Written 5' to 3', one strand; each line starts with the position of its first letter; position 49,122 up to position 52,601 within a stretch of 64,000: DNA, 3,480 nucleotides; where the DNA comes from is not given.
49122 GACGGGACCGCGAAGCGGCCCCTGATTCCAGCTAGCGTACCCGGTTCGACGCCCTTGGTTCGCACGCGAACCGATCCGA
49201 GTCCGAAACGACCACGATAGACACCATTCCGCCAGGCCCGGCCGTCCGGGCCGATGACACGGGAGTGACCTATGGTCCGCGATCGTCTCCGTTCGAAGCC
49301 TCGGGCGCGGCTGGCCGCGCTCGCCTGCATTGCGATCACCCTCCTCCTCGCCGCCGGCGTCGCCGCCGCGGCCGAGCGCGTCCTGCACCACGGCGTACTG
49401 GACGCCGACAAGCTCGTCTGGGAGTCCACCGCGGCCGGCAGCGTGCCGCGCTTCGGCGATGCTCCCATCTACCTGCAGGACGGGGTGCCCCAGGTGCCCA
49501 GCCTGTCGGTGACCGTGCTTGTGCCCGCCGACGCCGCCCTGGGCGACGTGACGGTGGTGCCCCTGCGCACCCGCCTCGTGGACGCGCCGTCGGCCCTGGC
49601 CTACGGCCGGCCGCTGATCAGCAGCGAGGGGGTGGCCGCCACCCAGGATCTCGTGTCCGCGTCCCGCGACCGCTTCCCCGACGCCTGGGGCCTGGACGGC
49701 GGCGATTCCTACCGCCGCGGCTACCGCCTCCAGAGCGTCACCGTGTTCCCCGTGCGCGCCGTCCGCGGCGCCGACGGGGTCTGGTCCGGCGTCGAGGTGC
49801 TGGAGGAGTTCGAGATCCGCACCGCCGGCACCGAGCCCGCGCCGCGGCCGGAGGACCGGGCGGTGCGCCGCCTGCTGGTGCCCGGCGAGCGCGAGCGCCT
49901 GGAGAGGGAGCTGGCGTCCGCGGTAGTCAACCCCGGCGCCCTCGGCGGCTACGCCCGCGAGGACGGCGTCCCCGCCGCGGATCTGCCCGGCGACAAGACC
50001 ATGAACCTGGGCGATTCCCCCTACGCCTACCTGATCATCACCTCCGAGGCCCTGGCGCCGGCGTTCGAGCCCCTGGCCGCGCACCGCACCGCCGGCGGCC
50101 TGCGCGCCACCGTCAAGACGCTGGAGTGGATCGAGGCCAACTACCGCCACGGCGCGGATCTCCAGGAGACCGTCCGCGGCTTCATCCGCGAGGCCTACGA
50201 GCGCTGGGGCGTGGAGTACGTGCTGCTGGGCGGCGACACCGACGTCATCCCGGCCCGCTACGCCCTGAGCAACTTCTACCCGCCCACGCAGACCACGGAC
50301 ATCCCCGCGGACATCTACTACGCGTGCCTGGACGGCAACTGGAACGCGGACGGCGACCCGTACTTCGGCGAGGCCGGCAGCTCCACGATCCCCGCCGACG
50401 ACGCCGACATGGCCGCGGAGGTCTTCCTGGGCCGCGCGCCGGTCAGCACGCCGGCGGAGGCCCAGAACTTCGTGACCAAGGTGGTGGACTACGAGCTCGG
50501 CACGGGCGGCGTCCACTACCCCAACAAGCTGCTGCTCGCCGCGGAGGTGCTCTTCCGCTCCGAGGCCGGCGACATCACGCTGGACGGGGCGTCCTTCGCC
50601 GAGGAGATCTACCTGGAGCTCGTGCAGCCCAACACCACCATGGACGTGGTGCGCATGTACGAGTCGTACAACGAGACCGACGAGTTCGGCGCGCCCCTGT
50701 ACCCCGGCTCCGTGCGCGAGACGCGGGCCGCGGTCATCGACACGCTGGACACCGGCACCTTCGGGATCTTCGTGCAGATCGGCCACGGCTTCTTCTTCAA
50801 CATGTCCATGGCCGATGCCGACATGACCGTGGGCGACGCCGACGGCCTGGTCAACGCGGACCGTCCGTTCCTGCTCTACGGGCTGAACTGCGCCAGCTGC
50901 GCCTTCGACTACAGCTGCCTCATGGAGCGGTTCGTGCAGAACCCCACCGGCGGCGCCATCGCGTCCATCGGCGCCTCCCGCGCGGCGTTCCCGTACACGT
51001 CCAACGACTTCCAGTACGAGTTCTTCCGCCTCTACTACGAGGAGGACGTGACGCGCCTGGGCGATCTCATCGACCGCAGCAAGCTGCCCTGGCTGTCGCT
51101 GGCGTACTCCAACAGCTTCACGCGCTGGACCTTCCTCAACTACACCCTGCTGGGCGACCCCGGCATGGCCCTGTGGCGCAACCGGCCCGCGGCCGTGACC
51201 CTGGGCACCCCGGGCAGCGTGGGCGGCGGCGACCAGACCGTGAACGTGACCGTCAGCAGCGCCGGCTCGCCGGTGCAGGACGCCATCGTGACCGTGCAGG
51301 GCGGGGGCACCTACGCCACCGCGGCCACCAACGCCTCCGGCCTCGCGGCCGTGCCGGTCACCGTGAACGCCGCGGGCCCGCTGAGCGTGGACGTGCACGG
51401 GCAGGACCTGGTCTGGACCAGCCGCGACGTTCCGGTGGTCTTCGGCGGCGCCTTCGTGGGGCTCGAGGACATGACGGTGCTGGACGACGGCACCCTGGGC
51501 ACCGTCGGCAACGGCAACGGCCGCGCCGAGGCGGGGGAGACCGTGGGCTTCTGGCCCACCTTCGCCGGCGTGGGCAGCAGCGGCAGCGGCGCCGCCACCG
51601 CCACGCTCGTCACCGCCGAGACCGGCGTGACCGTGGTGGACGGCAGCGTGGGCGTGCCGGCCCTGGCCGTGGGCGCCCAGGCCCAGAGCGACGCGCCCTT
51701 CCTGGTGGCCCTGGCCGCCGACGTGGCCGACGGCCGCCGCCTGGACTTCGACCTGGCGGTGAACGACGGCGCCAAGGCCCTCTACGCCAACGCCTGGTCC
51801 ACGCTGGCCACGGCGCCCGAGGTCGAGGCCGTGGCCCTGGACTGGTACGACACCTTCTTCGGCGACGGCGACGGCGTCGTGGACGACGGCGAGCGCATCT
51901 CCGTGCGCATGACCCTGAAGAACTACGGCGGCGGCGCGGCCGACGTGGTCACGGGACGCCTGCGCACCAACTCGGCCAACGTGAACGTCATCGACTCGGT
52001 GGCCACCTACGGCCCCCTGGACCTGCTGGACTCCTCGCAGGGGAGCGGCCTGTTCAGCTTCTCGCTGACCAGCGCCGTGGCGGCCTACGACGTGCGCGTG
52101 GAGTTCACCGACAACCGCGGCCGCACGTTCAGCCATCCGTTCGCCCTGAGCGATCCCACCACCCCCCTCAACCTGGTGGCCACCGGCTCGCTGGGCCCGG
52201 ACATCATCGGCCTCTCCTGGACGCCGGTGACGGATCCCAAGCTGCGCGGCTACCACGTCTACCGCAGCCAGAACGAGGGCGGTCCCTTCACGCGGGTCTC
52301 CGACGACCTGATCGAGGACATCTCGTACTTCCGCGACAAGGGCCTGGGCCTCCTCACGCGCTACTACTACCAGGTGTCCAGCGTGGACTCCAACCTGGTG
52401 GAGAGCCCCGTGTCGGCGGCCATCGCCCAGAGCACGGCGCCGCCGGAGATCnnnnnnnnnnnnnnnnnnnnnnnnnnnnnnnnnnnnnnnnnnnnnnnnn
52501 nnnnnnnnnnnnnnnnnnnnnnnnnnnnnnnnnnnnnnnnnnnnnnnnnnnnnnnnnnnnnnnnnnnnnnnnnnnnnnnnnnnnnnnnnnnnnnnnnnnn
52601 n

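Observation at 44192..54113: Tandem pair of giant paralogous gingipain-like (C25) peptidases with FG-GAP repeats and T9SS-type sorting domains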

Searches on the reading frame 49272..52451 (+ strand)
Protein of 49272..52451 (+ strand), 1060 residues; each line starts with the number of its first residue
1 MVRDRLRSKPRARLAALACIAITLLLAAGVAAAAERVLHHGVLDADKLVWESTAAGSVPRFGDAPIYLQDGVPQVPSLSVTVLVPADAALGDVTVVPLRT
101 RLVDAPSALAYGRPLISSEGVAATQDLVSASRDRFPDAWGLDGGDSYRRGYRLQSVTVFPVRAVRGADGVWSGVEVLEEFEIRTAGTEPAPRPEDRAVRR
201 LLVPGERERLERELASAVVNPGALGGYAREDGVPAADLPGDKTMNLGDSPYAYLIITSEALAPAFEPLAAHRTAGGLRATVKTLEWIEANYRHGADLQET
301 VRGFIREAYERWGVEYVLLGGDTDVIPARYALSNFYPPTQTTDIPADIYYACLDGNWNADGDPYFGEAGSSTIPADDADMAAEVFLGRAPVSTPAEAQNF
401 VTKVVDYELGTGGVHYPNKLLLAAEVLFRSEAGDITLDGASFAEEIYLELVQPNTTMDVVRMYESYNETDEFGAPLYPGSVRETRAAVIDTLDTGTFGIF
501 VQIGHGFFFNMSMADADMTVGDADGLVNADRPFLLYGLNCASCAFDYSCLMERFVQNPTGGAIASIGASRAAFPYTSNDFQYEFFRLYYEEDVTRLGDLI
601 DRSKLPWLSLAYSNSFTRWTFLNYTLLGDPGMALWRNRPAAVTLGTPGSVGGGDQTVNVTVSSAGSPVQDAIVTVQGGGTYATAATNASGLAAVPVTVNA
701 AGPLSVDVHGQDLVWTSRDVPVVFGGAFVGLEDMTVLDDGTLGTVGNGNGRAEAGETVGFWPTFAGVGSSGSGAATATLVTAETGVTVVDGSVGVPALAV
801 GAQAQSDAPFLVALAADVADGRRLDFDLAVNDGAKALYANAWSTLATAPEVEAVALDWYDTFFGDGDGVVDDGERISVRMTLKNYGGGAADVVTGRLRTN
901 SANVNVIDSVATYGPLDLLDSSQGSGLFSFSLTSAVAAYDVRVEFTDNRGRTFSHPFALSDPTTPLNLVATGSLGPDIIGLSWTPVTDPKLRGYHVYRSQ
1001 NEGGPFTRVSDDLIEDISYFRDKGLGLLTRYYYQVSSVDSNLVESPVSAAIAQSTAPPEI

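Call 63: predict_structure(alignment_id=A4)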
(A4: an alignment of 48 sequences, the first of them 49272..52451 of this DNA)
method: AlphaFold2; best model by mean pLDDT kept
length: 1060 residues; sequences in the alignment: 48
mean_pLDDT: 88.5   pTM: 0.89
mean pLDDT of the five models: 88.5, 88.4, 87.0, 86.9, 86.0
residues with pLDDT >= 90: 626; 70-90: 370; 50-70: 51; < 50: 13
segments of 3 or more residues with pLDDT < 50: 1-8, 29-32
pLDDT, mean of each block of 10 residues (from residue 1): 44 73 63 76 93 91 86 92 88 92 95 79 81 93 85 91 94 96 86 81 86 89 87 73 56 96 98 93 94 91 90 92 89 80 79 67 77 68 91 96 92 80 92 87 95 93 95 93 95 87 91 92 92 90 85 94 93 87 95 93 85 79 92 91 93 90 94 88 93 89 91 92 85 92 91 94 89 91 92 93 94 92 87 75 88 93 88 93 92 95 93 94 94 90 94 92 94 91 92 96 95 92 95 96 95 89
secondary structure, 60 per line:
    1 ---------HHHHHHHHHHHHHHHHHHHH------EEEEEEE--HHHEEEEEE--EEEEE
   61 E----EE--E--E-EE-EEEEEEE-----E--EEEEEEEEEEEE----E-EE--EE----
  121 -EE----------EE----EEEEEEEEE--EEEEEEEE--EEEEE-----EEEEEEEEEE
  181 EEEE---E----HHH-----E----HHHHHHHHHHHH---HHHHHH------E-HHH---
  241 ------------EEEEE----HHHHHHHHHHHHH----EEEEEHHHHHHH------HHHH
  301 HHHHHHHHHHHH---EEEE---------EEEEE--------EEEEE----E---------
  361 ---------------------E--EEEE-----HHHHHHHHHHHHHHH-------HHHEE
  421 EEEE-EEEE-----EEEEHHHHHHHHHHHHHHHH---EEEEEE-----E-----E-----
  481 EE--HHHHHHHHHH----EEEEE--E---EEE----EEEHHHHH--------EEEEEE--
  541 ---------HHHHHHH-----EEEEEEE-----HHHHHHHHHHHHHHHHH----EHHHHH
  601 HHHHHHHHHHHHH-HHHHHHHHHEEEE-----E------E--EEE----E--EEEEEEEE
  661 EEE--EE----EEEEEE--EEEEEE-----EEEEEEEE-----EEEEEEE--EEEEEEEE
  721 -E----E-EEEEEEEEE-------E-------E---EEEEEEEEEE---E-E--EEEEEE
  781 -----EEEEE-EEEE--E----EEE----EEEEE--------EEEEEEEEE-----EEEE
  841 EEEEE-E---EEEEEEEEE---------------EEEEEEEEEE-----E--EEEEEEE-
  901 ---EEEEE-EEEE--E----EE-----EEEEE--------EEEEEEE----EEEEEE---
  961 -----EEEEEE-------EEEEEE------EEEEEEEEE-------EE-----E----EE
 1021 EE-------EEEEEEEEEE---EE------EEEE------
elements in order (helices of 4 or more, strands of 3 or more residues): H10-29 E36-42 E48-53 E56-61 E78-84 E93-104 E140-148 E151-158 E161-165 E171-184 H206-217 H221-226 E253-257 H262-274 E279-283 H284-290 H297-312 E316-319 E329-333 E342-346 E385-388 H394-408 E419-424 E426-429 E435-438 H439-454 E458-463 H485-494 E499-503 E510-512 E517-519 H520-524 E533-538 H550-556 E562-568 H574-590 H596-613 H615-623 E624-627 E643-645 E653-663 E672-677 E680-685 E691-698 E704-710 E713-720 E729-737 E757-766 E775-780 E786-790 E792-795 E803-805 E810-814 E823-831 E837-845 E851-859 E875-884 E893-899 E904-908 E910-913 E928-932 E941-947 E952-957 E966-971 E979-984 E991-999 E1019-1022 E1030-1039 E1051-1054

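Call 67: fold_search(model_id=the predicted structure, library=pdb)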
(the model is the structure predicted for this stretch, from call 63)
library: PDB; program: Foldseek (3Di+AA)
matches with E <= 10: 1863; with E <= 0.001: 481
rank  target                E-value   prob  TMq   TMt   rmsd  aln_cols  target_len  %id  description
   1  4rbm                  2.1e-22  1.00  0.35  0.78   4.7       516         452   19  Porphyromonas gingivalis gingipain K (Kgp) catalytic and immunoglobulin superfamily-like domains (released 2014-10-08)
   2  6i9a_A                2.3e-22  1.00  0.35  0.78   4.9       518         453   19  Porphyromonas gingivalis gingipain K (Kgp) in complex with inhibitor KYT-36 (released 2019-03-13)
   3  1cvr                  2.7e-22  1.00  0.34  0.81   5.7       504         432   17  Crystal structure of the Arg specific cysteine proteinase gingipain R (RGPB) (released 2000-03-01)
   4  4ief_D                3.6e-22  1.00  0.35  0.83   4.4       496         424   18  Complex of Porphyromonas gingivalis RgpB pro- and mature domains (released 2013-04-10)
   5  4ief_B                1.4e-21  1.00  0.34  0.83   4.4       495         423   18  Complex of Porphyromonas gingivalis RgpB pro- and mature domains (released 2013-04-10)
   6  6za2_B                1.4e-12  1.00  0.20  0.19  26.0      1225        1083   11  Crystal structure of dimeric latent PorU from Porphyromonas gingivalis (released 2021-09-29)
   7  4yfd_A                1.2e-11  1.00  0.10  0.18  21.8       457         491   12  Crystal structure PTP delta Ig1-Fn2 in complex with IL-1RAcP (released 2015-05-06)
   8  4y61_A                1.8e-11  1.00  0.10  0.23  26.9       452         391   11  Crystal structure of the complex between Slitrk2 LRR1 and PTP delta Ig1-Fn1 (released 2015-06-03)
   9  2jll                  1.8e-11  1.00  0.11  0.22  21.4       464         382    9  Crystal structure of NCAM2 IgIV-FN3II (released 2009-11-17)
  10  4yfg_A                2.0e-10  1.00  0.09  0.18  23.3       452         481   11  Crystal structure of PTP delta meA3/meB minus variant Ig1-Fn1 (released 2015-05-06)
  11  6tpw                  1.3e-09  1.00  0.10  0.23  25.6       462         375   11  Crystal structures of FNIII domain one through four of the human leucocyte common antigen-related protein ( LAR) (released 2020-05-13)
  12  4pbx                  1.7e-09  1.00  0.11  0.16  30.1       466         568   10  Crystal structure of the six N-terminal domains of human receptor protein tyrosine phosphatase sigma (released 2014-11-12)
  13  5hcc_B                1.7e-09  1.00  0.10  0.14  19.1       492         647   10  Ternary complex of human Complement C5 with Ornithodoros moubata OmCI and Dermacentor andersoni RaCI3. (released 2016-03-30)
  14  3t1w                  1.9e-09  1.00  0.09  0.24  24.3       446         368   11  Structure of the four-domain fragment Fn7B89 of oncofetal fibronectin (released 2012-03-21)
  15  8dps_A                2.1e-09  1.00  0.10  0.31  16.8       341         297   10  The structure of the interleukin 11 signalling complex, truncated gp130 (released 2023-11-29)
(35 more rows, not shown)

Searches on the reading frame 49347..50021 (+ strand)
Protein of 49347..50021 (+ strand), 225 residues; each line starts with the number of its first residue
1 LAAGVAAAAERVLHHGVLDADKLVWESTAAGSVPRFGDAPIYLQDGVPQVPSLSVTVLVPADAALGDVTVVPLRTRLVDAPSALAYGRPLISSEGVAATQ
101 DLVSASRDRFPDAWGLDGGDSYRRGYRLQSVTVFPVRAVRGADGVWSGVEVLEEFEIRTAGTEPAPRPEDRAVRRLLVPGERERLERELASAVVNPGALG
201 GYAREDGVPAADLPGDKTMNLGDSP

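Call 71: search_solved_structures(query=A8, max_evalue=10, show_alignments=2)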
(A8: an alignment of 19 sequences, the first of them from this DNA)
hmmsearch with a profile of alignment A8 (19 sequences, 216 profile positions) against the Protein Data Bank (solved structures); distinct sequences matched with E-value up to 10: 2.
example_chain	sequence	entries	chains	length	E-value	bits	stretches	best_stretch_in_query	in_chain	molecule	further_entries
5mun_A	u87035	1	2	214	2.7e-09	40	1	9-159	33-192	Lys-gingipain W83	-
4ief_A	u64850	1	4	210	0.0015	21.1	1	7-151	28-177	Gingipain R2 Pro-Domain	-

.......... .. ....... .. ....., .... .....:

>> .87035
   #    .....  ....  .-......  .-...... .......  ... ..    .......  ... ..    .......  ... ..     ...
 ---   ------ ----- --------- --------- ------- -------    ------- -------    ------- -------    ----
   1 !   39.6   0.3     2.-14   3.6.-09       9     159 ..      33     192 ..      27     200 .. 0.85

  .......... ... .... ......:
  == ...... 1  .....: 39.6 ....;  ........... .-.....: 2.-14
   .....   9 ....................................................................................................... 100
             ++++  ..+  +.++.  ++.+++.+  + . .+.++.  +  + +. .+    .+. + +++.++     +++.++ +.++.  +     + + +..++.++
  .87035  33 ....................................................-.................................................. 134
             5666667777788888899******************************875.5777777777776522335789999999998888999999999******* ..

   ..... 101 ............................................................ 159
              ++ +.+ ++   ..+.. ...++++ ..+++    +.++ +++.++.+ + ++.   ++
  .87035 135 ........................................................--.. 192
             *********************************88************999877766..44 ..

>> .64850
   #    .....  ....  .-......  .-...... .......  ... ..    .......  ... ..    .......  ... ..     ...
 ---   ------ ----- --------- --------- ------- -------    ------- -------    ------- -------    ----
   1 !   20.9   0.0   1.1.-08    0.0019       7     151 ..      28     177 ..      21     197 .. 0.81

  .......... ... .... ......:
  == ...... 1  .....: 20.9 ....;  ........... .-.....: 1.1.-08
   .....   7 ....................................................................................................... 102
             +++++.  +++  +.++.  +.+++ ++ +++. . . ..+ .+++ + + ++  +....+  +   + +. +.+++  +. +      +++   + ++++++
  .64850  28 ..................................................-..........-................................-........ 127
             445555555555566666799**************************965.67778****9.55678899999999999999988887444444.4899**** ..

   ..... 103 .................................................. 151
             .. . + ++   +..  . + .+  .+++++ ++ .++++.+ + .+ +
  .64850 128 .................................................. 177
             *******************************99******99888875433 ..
